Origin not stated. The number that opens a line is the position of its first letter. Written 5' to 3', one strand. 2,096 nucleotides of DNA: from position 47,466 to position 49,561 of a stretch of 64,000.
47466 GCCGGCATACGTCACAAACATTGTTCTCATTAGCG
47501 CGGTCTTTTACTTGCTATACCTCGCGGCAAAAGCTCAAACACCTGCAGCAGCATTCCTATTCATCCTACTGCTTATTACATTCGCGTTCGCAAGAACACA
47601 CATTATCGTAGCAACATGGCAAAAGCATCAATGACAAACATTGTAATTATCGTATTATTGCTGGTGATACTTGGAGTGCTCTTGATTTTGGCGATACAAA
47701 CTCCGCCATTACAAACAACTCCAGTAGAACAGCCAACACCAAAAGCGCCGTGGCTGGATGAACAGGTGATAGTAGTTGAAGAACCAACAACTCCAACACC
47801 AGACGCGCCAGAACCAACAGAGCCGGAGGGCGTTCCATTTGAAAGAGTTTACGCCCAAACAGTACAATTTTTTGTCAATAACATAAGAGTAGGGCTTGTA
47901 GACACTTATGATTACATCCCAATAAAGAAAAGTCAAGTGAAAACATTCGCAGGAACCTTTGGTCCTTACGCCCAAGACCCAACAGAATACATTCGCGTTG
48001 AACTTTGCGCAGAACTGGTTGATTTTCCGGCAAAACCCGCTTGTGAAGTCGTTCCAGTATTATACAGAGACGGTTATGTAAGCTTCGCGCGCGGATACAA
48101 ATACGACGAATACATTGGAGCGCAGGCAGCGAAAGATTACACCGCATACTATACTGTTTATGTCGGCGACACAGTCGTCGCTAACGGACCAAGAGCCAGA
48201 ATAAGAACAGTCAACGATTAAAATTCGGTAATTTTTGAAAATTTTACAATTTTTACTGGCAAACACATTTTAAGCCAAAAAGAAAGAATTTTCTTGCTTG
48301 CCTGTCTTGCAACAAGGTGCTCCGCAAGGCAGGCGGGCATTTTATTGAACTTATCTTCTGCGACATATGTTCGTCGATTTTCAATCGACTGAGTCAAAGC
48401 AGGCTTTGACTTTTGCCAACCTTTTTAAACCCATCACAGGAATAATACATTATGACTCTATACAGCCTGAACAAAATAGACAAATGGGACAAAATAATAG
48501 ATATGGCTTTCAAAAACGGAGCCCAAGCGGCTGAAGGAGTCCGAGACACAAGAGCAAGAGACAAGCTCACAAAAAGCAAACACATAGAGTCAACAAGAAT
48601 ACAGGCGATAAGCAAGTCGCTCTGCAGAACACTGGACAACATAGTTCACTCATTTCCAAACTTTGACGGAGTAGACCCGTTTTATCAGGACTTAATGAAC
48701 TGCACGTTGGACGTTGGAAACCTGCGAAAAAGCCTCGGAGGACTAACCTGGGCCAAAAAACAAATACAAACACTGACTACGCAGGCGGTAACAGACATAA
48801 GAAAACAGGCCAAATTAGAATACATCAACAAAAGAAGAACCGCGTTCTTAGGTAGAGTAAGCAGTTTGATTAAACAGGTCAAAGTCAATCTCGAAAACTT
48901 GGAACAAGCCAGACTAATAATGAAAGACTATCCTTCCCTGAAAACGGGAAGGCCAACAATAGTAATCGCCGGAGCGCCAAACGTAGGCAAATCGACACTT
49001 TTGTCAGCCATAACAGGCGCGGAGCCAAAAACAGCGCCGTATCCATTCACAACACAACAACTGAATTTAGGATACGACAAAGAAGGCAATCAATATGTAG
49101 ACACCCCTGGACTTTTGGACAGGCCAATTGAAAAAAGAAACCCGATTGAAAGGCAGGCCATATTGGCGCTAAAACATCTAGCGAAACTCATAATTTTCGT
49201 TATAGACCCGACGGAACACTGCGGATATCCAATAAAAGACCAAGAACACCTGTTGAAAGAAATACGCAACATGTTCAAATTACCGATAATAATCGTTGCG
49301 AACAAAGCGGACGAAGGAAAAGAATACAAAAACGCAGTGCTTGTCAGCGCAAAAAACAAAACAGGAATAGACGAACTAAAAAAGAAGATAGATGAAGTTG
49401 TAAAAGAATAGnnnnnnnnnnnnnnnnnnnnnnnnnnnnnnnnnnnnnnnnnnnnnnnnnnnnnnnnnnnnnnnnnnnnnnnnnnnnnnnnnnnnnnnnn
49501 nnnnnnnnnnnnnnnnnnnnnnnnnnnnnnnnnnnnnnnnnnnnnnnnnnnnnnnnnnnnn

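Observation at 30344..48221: Approximately 18 kb, 8-gene translationally coupled operon of giant secreted proteins built around two pilin-like 700-aa paralogs: candidate undescribed archaeal surface filament/adhesion system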

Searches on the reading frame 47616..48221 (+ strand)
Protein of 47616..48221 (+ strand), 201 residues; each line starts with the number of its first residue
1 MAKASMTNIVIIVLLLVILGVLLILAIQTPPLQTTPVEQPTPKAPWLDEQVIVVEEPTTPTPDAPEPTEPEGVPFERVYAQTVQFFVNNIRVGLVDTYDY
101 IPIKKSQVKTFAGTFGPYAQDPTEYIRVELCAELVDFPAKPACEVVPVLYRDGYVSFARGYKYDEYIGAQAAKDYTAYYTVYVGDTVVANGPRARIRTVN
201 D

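Call 5: search_protein_families(library=pfam, proteins=[window:47616-48221:+], max_evalue=1)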
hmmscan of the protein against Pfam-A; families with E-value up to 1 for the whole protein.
window:47616-48221:+ (201 aa): 1 family
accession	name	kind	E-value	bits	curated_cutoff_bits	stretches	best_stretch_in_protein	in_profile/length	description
PF13179.11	DUF4006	-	0.089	13.2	22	1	9-29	17-37/64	Family of unknown function (DUF4006)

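Call 18: search_protein_families(library=ncbifam, proteins=[window:47616-48221:+], max_evalue=1)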
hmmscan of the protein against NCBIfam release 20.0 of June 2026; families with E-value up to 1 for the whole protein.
window:47616-48221:+ (201 aa): 1 family
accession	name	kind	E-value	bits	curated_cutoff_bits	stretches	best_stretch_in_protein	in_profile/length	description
NF033218.1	anchor_AmaP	equivalog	0.052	13.3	55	1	8-54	6-53/166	alkaline shock response membrane anchor protein AmaP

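Call 83: search_protein_families(library=phrogs, proteins=[window:47616-48221:+], max_evalue=0.01)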
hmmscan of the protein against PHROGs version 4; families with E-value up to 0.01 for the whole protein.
window:47616-48221:+ (201 aa): 0 families

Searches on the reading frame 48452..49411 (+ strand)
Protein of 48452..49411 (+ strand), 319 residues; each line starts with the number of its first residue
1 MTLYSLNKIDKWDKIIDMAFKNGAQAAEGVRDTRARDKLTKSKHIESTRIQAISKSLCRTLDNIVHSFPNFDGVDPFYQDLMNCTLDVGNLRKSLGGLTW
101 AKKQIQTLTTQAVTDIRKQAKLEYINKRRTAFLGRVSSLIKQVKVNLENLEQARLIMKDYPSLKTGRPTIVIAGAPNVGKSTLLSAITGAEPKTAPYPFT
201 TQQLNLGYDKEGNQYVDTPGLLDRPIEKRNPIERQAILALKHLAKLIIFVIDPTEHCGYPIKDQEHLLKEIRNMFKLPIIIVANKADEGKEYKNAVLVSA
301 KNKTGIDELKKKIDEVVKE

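Call 6: search_protein_families(library=pfam, proteins=[window:48452-49411:+], max_evalue=0.01)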
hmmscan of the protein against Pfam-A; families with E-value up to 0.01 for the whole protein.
window:48452-49411:+ (319 aa): 8 families
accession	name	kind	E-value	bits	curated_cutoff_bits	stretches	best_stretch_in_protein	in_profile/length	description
PF17835.6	NOG1_N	-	6.8e-26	91.7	22.9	1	10-162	8-158/160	NOG1 N-terminal helical domain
PF06858.20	NOG1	-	2.6e-25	88.4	27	1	231-287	1-58/58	Nucleolar GTP-binding protein 1 (NOG1)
PF01926.29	MMR_HSR1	-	1.2e-22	80.5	21.9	1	169-285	1-113/113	50S ribosome-binding GTPase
PF02421.24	FeoB_N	-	1.9e-10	40.9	27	1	169-293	2-122/156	Ferrous iron transport protein B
PF00350.29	Dynamin_N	-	0.00044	20.8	27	0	170-211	1-43/168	Dynamin family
PF09439.16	SRPRB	-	0.0012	18.7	25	1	167-287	3-120/178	Signal recognition particle receptor beta subunit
PF12631.12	MnmE_helical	-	0.0054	17.3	40.1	0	99-316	96-134/211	MnmE helical domain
PF00009.33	GTP_EFTU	-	0.0075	16.3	26.5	0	247-296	96-165/188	Elongation factor Tu GTP binding domain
